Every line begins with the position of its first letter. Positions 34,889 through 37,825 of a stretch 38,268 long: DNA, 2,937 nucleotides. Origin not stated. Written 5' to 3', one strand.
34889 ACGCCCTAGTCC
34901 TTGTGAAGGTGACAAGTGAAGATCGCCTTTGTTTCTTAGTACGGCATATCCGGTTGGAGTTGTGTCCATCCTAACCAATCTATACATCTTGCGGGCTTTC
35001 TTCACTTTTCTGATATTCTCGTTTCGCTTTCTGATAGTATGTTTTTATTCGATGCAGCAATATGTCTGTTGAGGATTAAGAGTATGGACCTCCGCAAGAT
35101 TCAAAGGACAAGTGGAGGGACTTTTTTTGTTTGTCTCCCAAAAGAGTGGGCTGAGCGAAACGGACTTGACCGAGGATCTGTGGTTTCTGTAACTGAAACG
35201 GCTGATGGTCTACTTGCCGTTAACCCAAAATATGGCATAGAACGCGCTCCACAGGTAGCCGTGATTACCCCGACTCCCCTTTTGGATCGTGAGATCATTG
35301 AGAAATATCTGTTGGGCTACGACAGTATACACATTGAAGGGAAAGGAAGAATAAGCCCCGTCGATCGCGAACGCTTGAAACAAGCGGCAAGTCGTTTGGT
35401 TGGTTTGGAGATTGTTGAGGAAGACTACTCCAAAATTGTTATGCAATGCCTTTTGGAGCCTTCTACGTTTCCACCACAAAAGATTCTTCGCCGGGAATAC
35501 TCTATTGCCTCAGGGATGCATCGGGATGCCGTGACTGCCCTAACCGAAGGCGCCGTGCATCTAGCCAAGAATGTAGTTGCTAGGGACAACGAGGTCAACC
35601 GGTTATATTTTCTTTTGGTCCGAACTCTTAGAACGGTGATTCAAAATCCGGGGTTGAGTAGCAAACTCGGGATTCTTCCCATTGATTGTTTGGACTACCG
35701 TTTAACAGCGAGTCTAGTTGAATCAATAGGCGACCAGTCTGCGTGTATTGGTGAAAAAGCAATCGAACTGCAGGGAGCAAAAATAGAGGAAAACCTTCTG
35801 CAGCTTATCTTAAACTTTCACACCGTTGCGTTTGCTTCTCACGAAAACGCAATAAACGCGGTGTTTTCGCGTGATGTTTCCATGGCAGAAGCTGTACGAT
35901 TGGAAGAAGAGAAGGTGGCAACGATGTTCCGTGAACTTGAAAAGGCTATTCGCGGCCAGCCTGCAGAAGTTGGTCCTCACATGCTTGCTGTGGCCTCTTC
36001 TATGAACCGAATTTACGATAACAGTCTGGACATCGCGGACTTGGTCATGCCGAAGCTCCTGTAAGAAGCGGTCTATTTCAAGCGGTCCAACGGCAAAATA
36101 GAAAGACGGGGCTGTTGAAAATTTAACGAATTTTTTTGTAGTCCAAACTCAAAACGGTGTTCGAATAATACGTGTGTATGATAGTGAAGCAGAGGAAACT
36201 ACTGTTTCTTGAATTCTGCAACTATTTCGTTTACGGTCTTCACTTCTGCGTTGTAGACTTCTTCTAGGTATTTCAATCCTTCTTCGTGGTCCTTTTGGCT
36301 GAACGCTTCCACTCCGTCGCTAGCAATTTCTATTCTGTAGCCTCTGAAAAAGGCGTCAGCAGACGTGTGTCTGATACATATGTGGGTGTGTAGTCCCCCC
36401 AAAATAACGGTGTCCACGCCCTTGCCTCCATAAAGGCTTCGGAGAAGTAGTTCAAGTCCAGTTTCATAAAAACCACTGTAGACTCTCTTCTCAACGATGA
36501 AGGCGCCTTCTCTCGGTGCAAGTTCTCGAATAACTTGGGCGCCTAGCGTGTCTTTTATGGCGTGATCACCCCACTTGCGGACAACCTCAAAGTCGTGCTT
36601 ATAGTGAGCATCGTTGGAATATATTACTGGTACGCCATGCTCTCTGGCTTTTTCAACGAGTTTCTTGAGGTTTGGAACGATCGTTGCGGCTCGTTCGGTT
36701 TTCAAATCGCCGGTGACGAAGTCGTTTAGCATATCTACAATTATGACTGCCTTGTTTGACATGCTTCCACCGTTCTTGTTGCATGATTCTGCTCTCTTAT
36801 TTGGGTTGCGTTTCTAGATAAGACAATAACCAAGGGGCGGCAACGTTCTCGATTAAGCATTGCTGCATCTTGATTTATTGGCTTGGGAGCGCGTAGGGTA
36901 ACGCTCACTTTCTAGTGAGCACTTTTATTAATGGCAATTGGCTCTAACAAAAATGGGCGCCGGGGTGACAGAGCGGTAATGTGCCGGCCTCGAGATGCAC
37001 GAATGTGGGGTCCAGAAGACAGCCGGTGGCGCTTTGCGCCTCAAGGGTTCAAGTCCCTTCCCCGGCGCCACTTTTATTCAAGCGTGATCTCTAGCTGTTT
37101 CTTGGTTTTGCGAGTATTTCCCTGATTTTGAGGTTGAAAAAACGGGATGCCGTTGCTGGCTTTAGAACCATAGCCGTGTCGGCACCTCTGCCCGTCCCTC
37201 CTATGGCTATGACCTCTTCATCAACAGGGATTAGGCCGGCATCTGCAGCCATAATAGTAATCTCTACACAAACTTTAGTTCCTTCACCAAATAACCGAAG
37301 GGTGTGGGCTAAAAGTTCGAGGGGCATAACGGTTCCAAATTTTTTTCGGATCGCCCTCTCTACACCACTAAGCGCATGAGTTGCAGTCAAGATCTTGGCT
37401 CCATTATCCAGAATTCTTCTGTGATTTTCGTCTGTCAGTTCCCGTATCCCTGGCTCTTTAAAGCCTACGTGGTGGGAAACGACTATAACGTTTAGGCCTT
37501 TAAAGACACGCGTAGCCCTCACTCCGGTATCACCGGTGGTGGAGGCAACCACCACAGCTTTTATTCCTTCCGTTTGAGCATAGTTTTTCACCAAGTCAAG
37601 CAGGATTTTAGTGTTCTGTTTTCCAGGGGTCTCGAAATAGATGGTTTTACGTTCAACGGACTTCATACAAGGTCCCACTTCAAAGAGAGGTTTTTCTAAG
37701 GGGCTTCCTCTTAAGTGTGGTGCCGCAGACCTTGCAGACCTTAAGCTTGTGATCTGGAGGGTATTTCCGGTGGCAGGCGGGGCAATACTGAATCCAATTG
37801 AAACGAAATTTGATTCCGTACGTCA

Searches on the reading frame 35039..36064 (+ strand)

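Call 8: search_protein_families(library=pfam, proteins=[window:35039-36064:+], max_evalue=0.01)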
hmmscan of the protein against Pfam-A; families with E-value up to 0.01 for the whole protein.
window:35039-36064:+ (341 aa): 2 families
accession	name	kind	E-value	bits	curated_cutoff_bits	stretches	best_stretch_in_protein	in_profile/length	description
PF01895.24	PhoU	-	1.6e-18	67.3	23.5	2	151-240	2-88/89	PhoU domain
PF04014.23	MazE_antitoxin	-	8.7e-07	29.2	24.7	1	22-63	1-42/48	Antidote-toxin recognition MazE, bacterial antitoxin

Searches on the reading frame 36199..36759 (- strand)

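Call 103: search_protein_families(library=pfam, proteins=[window:36199-36759:-], max_evalue=0.001)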
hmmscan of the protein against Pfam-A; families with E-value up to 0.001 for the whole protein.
window:36199-36759:- (186 aa): 1 family
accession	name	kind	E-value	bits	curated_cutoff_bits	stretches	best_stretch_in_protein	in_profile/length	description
PF00857.26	Isochorismatase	-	6e-41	140.9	27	1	4-173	2-170/175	Isochorismatase domain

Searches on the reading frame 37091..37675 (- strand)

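Call 103: search_protein_families(library=pfam, proteins=[window:37091-37675:-], max_evalue=0.001)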
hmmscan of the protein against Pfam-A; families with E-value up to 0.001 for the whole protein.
window:37091-37675:- (194 aa): 1 family
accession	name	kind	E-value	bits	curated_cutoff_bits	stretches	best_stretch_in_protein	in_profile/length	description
PF02887.21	PK_C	-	6.3e-10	39.6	28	1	31-170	9-113/114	Pyruvate kinase, alpha/beta domain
